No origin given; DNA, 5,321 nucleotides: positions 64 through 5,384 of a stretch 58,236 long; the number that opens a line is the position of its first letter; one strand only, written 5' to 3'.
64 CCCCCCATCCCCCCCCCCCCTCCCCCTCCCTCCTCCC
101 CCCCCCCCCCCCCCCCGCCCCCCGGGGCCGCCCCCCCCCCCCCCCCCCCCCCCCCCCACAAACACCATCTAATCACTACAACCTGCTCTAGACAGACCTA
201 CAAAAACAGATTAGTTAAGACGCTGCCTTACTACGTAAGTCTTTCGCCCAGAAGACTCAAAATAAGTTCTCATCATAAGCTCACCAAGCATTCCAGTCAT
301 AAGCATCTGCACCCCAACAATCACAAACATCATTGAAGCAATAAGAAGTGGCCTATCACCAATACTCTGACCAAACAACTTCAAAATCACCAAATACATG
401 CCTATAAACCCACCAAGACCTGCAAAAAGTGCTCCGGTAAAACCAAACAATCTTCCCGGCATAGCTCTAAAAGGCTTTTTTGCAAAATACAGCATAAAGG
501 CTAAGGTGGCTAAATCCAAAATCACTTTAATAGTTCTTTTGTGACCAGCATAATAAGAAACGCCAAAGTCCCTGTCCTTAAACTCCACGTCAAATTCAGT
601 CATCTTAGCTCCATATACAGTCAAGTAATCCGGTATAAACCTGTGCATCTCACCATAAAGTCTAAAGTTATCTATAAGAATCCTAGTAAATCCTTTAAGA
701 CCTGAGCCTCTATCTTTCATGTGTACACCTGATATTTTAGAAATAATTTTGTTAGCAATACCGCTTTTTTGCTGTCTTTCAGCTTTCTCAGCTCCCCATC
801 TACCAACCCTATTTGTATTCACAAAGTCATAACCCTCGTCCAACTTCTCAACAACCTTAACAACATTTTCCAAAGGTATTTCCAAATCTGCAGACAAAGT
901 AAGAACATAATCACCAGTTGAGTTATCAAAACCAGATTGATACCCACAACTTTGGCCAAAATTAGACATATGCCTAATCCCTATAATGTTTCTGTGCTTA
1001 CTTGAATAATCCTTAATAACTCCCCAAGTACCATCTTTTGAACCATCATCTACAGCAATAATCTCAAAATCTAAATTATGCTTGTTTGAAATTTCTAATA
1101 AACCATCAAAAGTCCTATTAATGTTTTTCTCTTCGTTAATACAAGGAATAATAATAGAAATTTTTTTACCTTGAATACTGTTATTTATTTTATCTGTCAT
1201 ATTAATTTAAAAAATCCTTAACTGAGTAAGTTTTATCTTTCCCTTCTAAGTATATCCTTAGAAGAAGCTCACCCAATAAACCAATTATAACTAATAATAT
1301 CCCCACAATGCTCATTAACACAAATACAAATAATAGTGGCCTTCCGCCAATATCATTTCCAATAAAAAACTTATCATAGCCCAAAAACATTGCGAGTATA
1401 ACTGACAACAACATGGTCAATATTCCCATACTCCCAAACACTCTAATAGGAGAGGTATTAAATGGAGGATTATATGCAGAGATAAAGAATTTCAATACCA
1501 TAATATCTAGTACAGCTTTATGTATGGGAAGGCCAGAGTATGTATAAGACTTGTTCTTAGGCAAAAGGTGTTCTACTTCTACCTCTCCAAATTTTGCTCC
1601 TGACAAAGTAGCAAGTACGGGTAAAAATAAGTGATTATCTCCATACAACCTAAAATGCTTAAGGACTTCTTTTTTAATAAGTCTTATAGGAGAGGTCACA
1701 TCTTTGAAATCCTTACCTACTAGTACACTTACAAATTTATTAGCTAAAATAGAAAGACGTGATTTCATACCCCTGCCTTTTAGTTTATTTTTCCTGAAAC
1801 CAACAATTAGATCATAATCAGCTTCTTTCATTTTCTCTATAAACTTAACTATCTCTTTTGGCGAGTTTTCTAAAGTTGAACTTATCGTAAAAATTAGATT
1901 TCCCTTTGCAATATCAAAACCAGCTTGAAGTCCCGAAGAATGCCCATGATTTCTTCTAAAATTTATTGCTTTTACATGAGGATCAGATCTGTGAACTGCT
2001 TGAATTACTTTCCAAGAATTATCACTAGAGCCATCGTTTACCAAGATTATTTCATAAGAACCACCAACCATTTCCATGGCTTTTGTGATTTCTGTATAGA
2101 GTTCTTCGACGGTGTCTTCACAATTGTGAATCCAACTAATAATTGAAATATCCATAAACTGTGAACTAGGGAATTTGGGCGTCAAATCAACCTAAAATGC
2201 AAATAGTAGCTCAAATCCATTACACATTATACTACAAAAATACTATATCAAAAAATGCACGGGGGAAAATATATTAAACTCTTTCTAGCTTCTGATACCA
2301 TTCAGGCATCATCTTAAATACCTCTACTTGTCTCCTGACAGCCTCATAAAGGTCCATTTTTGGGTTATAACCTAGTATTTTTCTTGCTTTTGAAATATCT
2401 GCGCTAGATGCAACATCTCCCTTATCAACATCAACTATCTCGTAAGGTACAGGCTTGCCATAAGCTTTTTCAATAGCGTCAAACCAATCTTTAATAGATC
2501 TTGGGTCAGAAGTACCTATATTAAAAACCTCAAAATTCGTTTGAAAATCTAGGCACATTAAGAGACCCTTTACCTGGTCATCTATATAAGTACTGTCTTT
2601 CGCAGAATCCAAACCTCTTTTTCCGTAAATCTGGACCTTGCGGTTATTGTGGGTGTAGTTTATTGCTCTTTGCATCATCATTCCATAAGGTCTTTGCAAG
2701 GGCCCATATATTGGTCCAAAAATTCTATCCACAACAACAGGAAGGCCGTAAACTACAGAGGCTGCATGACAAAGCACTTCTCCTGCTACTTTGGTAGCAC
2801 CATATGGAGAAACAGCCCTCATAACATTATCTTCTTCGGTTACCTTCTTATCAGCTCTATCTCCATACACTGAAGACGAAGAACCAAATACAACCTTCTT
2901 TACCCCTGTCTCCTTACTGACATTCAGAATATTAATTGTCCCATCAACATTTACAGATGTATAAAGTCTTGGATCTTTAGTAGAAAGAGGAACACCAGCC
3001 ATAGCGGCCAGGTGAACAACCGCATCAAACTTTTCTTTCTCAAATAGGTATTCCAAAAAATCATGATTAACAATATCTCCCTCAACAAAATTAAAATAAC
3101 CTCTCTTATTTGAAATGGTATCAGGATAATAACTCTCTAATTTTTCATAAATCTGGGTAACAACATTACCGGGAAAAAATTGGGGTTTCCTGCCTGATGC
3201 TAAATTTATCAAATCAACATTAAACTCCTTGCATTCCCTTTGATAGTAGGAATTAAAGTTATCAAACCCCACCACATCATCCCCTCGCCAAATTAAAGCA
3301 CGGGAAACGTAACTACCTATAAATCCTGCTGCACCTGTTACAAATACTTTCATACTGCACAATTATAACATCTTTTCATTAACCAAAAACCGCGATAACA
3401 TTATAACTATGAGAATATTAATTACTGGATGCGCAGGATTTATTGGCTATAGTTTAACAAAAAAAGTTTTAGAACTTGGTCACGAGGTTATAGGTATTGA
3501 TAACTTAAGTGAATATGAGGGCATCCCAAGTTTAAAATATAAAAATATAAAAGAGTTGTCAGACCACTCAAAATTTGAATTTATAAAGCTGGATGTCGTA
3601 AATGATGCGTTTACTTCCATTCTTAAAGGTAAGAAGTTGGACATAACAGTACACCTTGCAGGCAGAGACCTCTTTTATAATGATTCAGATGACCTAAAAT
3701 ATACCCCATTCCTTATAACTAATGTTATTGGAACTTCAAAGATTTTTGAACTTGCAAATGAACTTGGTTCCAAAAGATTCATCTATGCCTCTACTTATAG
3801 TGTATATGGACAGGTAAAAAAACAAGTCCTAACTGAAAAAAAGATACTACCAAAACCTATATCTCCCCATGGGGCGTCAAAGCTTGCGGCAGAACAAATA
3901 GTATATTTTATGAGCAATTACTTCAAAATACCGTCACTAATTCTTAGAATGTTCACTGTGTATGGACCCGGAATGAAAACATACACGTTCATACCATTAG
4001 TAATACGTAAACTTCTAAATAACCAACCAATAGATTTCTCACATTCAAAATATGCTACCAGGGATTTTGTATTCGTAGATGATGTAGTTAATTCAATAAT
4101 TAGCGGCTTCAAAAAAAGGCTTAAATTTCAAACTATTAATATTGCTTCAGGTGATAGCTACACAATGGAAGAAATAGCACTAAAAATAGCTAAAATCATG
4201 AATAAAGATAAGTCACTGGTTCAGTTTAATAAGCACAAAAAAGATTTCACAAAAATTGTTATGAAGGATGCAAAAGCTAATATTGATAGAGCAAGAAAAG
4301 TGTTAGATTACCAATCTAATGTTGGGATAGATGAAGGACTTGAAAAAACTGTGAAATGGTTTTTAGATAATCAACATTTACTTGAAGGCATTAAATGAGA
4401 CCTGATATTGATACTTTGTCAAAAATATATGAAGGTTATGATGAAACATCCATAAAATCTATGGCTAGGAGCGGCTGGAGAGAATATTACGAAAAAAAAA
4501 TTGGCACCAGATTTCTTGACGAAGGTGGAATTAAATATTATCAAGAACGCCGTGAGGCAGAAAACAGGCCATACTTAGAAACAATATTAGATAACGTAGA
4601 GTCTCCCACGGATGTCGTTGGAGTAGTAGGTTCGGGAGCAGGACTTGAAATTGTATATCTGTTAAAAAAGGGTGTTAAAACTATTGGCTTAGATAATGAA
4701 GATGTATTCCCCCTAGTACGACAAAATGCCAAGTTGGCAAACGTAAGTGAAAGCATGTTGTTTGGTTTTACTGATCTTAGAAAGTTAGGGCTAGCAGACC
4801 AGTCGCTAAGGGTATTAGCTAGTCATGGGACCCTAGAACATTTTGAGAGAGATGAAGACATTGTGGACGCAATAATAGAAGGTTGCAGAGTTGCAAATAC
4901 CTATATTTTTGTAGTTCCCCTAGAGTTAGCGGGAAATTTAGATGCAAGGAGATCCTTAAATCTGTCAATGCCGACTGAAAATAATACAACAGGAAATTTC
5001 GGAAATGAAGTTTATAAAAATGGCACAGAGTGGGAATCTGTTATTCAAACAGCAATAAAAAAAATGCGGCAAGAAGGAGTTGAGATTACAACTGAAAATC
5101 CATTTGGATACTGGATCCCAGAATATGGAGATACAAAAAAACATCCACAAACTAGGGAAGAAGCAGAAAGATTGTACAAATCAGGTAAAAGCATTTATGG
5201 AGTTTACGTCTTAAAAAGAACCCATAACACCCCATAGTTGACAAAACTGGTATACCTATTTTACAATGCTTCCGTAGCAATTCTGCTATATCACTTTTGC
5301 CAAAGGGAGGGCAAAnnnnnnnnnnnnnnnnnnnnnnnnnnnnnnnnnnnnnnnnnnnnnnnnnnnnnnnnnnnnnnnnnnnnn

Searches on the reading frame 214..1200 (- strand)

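Call 67: search_protein_families(library=ncbifam, proteins=[window:214-1200:-], max_evalue=0.00001)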
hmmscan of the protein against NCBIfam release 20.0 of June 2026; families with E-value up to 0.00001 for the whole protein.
window:214-1200:- (329 aa): 13 families
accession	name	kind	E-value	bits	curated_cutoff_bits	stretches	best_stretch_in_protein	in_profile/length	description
NF007986.1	PRK10714.1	equivalog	4.1e-45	154.1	529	1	12-326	6-310/316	undecaprenyl-phosphate 4-deoxy-4-formamido-L-arabinose transferase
NF047588.1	GlcsyltransPgfSStrep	equivalog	3.4e-33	115.2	500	1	13-326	2-304/308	glycosyltransferase PgfS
TIGR04182.1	glyco_TIGR04182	equivalog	5.6e-18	65.3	325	1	14-313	2-286/293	S-layer glycoprotein N-glycosyltransferase AglJ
TIGR03937.1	PgaC_IcaA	equivalog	1.3e-15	57.3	422.3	1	10-121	43-151/407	poly-beta-1,6-N-acetyl-D-glucosamine synthase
NF007482.0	PRK10073.1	equivalog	5.8e-12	45.3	423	1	11-108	5-98/334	glycosyltransferase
TIGR04283.1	glyco_like_mftF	equivalog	3e-11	43.3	182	1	14-119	1-96/221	TIGR04283 family arsenosugar biosynthesis glycosyltransferase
NF041875.1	EPS_EpsD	equivalog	2.1e-10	40.5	370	1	14-114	1-98/325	exopolysaccharide biosynthesis glycosyltransferase EpsD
NF050050.1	ProtGlycPglI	equivalog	1.8e-09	37.4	500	1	13-181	3-170/306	GalNAc(5)-diNAcBac-PP-undecaprenol beta-1,3-glucosyltransferase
NF047683.1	TeichurnBiosyTuaG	equivalog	4.5e-09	36.3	400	1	11-117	5-111/252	teichuronic acid biosynthesis protein TuaG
NF038302.1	EPS_HpsE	equivalog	7.2e-09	35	300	1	14-113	3-103/307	hormogonium polysaccharide biosynthesis glycosyltransferase HpsE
NF058614.1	PPMAGASynPpgS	equivalog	4.7e-08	32.7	370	1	15-181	3-167/226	polyprenyl-phospho-N-acetylgalactosaminyl synthase PpgS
NF041391.1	DPhHxTase_Halo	equivalog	1.7e-06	27.2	375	1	22-179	5-153/213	dolichyl-phosphate hexose transferase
TIGR03965.1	mycofact_glyco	equivalog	2.7e-06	26.5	280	1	12-105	74-164/467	mycofactocin biosynthesis glycosyltransferase MftF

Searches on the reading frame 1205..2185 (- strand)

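Call 67: search_protein_families(library=ncbifam, proteins=[window:1205-2185:-], max_evalue=0.00001)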
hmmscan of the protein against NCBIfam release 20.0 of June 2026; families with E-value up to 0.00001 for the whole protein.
window:1205-2185:- (327 aa): 8 families
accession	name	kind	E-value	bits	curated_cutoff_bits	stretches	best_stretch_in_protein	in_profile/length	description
NF007986.1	PRK10714.1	equivalog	7e-36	123.8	529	1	11-316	6-301/316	undecaprenyl-phosphate 4-deoxy-4-formamido-L-arabinose transferase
NF047588.1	GlcsyltransPgfSStrep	equivalog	2.2e-27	96.1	500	1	11-320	1-299/308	glycosyltransferase PgfS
TIGR03937.1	PgaC_IcaA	equivalog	1.2e-12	47.5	422.3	1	6-103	40-134/407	poly-beta-1,6-N-acetyl-D-glucosamine synthase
TIGR04182.1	glyco_TIGR04182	equivalog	4.7e-12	45.9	325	1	36-312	21-286/293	S-layer glycoprotein N-glycosyltransferase AglJ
NF007482.0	PRK10073.1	equivalog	1.5e-10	40.6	423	1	9-98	4-89/334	glycosyltransferase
NF047683.1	TeichurnBiosyTuaG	equivalog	7.2e-08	32.4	400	1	12-126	7-118/252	teichuronic acid biosynthesis protein TuaG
TIGR03111.1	glyc2_xrt_Gpos1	hypoth_equivalog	1.2e-06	27.6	363.95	1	8-120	46-157/439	TIGR03111 family XrtG-associated glycosyltransferase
NF053739.1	GlytfEpsEBac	equivalog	1.9e-06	27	450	1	13-119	3-110/265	glycosyltransferase EpsE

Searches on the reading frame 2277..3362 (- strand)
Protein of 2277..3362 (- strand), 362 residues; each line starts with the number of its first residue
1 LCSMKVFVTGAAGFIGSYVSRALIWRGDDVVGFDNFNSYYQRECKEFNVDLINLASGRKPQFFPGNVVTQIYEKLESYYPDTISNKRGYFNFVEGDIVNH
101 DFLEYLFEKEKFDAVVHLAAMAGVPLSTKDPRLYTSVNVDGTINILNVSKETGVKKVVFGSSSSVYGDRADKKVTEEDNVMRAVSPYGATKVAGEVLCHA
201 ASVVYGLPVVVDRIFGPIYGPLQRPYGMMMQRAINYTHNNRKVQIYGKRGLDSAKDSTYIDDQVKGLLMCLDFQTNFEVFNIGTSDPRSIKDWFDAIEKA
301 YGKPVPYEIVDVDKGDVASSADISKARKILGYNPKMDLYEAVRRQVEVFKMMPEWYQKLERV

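Call 67: search_protein_families(library=ncbifam, proteins=[window:2277-3362:-], max_evalue=0.00001)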
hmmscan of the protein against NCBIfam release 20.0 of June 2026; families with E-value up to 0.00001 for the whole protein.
window:2277-3362:- (362 aa): 24 families
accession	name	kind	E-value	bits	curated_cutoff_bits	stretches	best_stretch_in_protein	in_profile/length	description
TIGR01179.1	galE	equivalog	1.6e-45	155.4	262.3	1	87-340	44-316/332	UDP-glucose 4-epimerase GalE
TIGR04180.1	EDH_00030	hypoth_equivalog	4.2e-36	124.5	475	1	85-334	46-294/297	NAD-dependent 4,6-dehydratase LegB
TIGR01181.1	dTDP_gluc_dehyt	equivalog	5e-36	124.4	365.1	1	89-358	51-320/321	dTDP-glucose 4,6-dehydratase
NF007956.0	PRK10675.1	subfamily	8.4e-30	104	394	1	91-197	53-160/338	UDP-glucose 4-epimerase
NF011728.1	PRK15181.1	equivalog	3.8e-29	101.8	760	1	86-346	67-334/348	Vi polysaccharide biosynthesis UDP-N-acetylglucosaminuronic acid C-4 epimerase TviC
TIGR02197.1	heptose_epim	equivalog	1.3e-24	87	274.6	1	7-348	2-312/316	ADP-glyceromanno-heptose 6-epimerase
NF007490.0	PRK10084.1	subfamily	7.4e-22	77.8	649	1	84-359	47-344/361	dTDP-glucose 4,6-dehydratase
TIGR02622.1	CDP_4_6_dhtase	equivalog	9.6e-19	67.7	278.45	1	92-200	58-167/352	CDP-glucose 4,6-dehydratase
NF007582.0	PRK10217.1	equivalog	2.7e-18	66.2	698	1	88-357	51-339/355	dTDP-glucose 4,6-dehydratase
TIGR03466.1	HpnA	hypoth_equivalog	1.2e-17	63.9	367.65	1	92-212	47-165/327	hopanoid-associated sugar epimerase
NF043036.1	ErythonDh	equivalog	1.5e-16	60.5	325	1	90-198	54-160/321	D-erythronate dehydrogenase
NF042422.1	oxyalk_red_OleD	equivalog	7.9e-16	58.3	580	1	93-305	46-254/329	2-alkyl-3-oxoalkanoate reductase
NF042423.1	oxyalk_red_Shew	equivalog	2.4e-15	56.4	580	1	91-264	52-214/331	2-alkyl-3-oxoalkanoate reductase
NF047922.1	GDPFucSynFcl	equivalog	9e-14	51.6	500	1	96-349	38-301/308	GDP-L-fucose synthase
TIGR01746.1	Thioester-redct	subfamily_domain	1.1e-12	47.9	213.35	1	105-214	82-192/371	thioester reductase domain-containing protein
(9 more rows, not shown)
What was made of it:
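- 2274..4398 (.): Context: two divergently oriented SDR nucleotide-sugar epimerase/dehydratase genes, 2274-3362 (-) and 3409-4398 (+). NCBIfam matches to GalE, RmlB, LegB and TviC, all below the cut-offs (call 67).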

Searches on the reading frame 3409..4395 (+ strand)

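Call 67: search_protein_families(library=ncbifam, proteins=[window:3409-4395:+], max_evalue=0.00001)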
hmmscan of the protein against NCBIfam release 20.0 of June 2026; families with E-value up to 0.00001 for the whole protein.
window:3409-4395:+ (329 aa): 23 families
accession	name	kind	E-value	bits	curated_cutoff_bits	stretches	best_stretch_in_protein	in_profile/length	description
TIGR01181.1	dTDP_gluc_dehyt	equivalog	6.4e-44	150.3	365.1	1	2-324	1-317/321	dTDP-glucose 4,6-dehydratase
TIGR04180.1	EDH_00030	hypoth_equivalog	8.1e-34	117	475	1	3-303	1-294/297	NAD-dependent 4,6-dehydratase LegB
TIGR01179.1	galE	equivalog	1.2e-31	109.8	262.3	1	2-189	1-181/332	UDP-glucose 4-epimerase GalE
TIGR02197.1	heptose_epim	equivalog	3.9e-27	95.3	274.6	1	3-320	1-315/316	ADP-glyceromanno-heptose 6-epimerase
NF011728.1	PRK15181.1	equivalog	8.5e-27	94.1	760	1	2-323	17-342/348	Vi polysaccharide biosynthesis UDP-N-acetylglucosaminuronic acid C-4 epimerase TviC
NF007490.0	PRK10084.1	subfamily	6.1e-23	81.4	649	1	1-328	1-344/361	dTDP-glucose 4,6-dehydratase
NF007582.0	PRK10217.1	equivalog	4e-20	72.2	698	1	2-323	3-336/355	dTDP-glucose 4,6-dehydratase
NF007956.0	PRK10675.1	subfamily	1.8e-17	63.5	394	1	1-167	1-162/338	UDP-glucose 4-epimerase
NF043036.1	ErythonDh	equivalog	1.9e-14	53.6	325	1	1-321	1-319/321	D-erythronate dehydrogenase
TIGR03466.1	HpnA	hypoth_equivalog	6.8e-13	48.2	367.65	1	1-272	1-254/327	hopanoid-associated sugar epimerase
NF047922.1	GDPFucSynFcl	equivalog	1.5e-12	47.6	500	1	98-323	74-306/308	GDP-L-fucose synthase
NF042423.1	oxyalk_red_Shew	equivalog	3.2e-12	46.2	580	1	2-266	10-252/331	2-alkyl-3-oxoalkanoate reductase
NF042422.1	oxyalk_red_OleD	equivalog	6.4e-12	45.5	580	1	1-235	1-216/329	2-alkyl-3-oxoalkanoate reductase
NF008360.0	PRK11150.1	equivalog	1.2e-11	44.4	452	1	3-285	2-276/310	ADP-glyceromanno-heptose 6-epimerase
TIGR02622.1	CDP_4_6_dhtase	equivalog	1.9e-11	43.7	278.45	1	2-319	6-331/352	CDP-glucose 4,6-dehydratase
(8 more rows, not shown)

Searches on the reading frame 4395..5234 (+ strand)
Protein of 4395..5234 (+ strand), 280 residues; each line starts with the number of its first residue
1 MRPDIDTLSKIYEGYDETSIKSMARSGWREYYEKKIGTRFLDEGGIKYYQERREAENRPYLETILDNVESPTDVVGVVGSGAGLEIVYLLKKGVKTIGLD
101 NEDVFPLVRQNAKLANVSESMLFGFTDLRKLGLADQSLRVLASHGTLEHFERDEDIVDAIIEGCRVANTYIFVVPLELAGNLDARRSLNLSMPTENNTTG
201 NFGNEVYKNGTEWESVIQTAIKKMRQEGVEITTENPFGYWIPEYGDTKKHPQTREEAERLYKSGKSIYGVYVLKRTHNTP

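Call 5: search_protein_families(library=pfam, proteins=[window:4395-5234:+], max_evalue=1)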
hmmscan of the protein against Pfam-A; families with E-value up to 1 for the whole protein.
window:4395-5234:+ (280 aa): 2 families
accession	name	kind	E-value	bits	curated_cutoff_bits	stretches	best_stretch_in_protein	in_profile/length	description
PF08241.18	Methyltransf_11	-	0.00013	23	21.2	1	78-166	3-86/95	Methyltransferase domain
PF13649.12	Methyltransf_25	-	0.0064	17.6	27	1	78-160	4-86/97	Methyltransferase domain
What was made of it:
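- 4395..5237 (+): Class I SAM-methyltransferase-like gene (280 aa) immediately upstream of X. Pfam Methyltransf_11, E=1.3e-4, 23 bits against a cut-off of 21.2 (call 5).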

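Call 6: search_protein_families(library=ncbifam, proteins=[window:4395-5234:+], max_evalue=1)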
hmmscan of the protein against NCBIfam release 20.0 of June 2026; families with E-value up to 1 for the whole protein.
window:4395-5234:+ (280 aa): 1 family
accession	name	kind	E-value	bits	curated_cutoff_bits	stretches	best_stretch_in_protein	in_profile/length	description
NF011529.0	PRK14968.1-3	equivalog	0.018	14.5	162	1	68-128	30-91/198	putative methyltransferase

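Call 7: search_protein_families(library=phrogs, proteins=[window:4395-5234:+], max_evalue=1)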
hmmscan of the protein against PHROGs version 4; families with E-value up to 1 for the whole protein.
window:4395-5234:+ (280 aa): 2 families
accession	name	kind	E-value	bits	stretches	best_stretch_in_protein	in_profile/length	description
phrog_22502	-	other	0.00049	20.9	1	33-162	32-163/276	methyltransferase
phrog_12560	-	unknown function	0.3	12.4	0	190-251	57-121/146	-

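Call 57: search_protein_families(library=padloc, proteins=[window:4395-5234:+], max_evalue=1)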
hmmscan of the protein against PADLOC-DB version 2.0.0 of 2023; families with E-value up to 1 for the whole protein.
window:4395-5234:+ (280 aa): 1 family
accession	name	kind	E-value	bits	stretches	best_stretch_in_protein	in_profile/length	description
PDLC04134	mad2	-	0.0015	15.5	1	28-118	254-339/492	mads_2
